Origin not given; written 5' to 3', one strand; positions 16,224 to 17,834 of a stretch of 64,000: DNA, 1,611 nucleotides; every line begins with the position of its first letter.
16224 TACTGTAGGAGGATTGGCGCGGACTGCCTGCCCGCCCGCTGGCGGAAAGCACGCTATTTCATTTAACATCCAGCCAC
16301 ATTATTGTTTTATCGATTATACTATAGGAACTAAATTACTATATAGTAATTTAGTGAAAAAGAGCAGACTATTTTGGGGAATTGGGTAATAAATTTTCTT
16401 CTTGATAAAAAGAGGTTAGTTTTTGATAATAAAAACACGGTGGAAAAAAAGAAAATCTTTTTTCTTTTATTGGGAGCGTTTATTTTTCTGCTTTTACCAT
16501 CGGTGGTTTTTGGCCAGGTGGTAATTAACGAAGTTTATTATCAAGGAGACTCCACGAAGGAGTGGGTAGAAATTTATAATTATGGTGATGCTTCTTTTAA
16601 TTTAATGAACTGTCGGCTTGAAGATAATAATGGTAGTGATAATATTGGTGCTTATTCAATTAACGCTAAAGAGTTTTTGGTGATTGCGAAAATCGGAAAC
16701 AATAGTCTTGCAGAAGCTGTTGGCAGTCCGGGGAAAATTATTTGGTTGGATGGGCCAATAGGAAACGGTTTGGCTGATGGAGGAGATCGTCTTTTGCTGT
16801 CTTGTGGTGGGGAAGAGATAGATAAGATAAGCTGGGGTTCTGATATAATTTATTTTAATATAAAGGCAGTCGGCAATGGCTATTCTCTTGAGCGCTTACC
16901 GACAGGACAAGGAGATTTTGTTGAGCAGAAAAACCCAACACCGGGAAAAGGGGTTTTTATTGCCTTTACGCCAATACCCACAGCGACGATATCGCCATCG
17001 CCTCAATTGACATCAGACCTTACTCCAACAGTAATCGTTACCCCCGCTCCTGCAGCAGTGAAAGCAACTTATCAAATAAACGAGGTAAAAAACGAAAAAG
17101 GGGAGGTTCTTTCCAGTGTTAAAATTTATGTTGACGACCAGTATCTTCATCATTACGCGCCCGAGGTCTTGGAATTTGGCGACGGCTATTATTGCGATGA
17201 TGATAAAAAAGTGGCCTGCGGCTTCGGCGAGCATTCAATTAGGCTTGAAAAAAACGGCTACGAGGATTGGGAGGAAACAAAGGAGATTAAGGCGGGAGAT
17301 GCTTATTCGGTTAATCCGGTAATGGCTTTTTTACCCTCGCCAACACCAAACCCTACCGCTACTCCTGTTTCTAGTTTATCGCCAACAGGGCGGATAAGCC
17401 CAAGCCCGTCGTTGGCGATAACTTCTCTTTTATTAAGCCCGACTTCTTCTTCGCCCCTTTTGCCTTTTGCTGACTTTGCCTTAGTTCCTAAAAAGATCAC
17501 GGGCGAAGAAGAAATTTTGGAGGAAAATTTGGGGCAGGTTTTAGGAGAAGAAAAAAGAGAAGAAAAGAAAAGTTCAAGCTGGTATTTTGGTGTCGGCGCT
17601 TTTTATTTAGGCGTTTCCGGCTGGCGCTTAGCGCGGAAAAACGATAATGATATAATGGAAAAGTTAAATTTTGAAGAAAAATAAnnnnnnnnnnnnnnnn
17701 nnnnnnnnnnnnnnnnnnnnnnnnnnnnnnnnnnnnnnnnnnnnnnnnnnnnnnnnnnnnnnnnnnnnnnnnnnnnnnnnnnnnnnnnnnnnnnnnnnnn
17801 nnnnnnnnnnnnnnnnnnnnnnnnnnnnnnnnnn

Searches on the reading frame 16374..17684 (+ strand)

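Call 68: search_protein_families(library=pfam, proteins=[window:16374-17684:+], max_evalue=0.001)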
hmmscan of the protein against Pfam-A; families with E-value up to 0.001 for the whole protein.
window:16374-17684:+ (436 aa): 2 families
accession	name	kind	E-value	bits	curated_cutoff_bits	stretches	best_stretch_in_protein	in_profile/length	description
PF00932.25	LTD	-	3e-14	53.8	34.3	1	47-155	6-108/109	Lamin Tail Domain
PF08308.17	PEGA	-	0.0001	22.6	20.8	1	285-314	35-64/71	PEGA domain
